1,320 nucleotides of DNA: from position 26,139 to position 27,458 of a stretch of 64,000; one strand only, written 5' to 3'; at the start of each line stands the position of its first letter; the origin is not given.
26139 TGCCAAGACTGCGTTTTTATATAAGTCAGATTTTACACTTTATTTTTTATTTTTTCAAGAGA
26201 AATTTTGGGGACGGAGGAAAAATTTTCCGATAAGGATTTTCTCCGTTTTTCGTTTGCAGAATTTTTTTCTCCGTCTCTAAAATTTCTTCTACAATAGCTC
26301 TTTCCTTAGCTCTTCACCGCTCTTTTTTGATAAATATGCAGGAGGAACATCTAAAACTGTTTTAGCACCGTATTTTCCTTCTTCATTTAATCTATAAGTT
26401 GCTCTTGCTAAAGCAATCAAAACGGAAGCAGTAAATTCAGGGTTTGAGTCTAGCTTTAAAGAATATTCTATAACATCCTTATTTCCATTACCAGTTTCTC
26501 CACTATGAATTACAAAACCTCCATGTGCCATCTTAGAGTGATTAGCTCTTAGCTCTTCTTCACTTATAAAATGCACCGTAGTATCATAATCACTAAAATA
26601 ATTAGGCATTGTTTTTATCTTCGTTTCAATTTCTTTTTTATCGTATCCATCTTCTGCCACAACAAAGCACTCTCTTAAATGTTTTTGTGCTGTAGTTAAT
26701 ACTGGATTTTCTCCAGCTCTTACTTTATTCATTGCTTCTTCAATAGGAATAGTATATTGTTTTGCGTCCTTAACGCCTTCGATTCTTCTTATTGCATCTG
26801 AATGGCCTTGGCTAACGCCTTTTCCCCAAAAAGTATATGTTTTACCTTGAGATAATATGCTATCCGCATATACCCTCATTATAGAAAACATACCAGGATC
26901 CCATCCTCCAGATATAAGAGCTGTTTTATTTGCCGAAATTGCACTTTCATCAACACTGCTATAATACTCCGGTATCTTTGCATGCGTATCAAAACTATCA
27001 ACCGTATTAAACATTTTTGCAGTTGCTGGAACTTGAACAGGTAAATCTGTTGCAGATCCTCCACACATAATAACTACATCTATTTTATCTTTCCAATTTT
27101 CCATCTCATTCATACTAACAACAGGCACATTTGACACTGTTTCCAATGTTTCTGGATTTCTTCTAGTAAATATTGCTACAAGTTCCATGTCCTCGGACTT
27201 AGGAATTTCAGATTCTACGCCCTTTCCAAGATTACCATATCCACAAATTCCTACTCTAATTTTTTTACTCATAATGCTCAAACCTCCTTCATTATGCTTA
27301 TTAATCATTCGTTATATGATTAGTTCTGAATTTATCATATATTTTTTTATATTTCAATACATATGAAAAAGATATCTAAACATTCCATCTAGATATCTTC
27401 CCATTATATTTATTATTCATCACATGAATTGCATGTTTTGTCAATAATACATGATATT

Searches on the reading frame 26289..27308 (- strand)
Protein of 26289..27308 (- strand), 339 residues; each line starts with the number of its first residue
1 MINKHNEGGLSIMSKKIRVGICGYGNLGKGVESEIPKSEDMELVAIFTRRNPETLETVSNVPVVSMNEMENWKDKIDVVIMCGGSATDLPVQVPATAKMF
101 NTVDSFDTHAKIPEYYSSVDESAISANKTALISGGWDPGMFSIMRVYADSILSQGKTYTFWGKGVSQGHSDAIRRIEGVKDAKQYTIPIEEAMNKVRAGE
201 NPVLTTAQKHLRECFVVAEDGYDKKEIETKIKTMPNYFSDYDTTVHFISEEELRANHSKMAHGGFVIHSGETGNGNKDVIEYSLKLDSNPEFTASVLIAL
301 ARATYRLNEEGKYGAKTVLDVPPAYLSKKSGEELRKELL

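Call 84: search_protein_families(library=pfam, proteins=[window:26289-27308:-], max_evalue=0.0001)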
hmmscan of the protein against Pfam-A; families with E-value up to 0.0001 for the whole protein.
window:26289-27308:- (339 aa): 1 family
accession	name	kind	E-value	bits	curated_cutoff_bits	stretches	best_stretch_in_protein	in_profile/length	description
PF16654.10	DAPDH_C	-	1e-79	266.2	30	1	135-288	1-154/154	Diaminopimelic acid dehydrogenase C-terminal domain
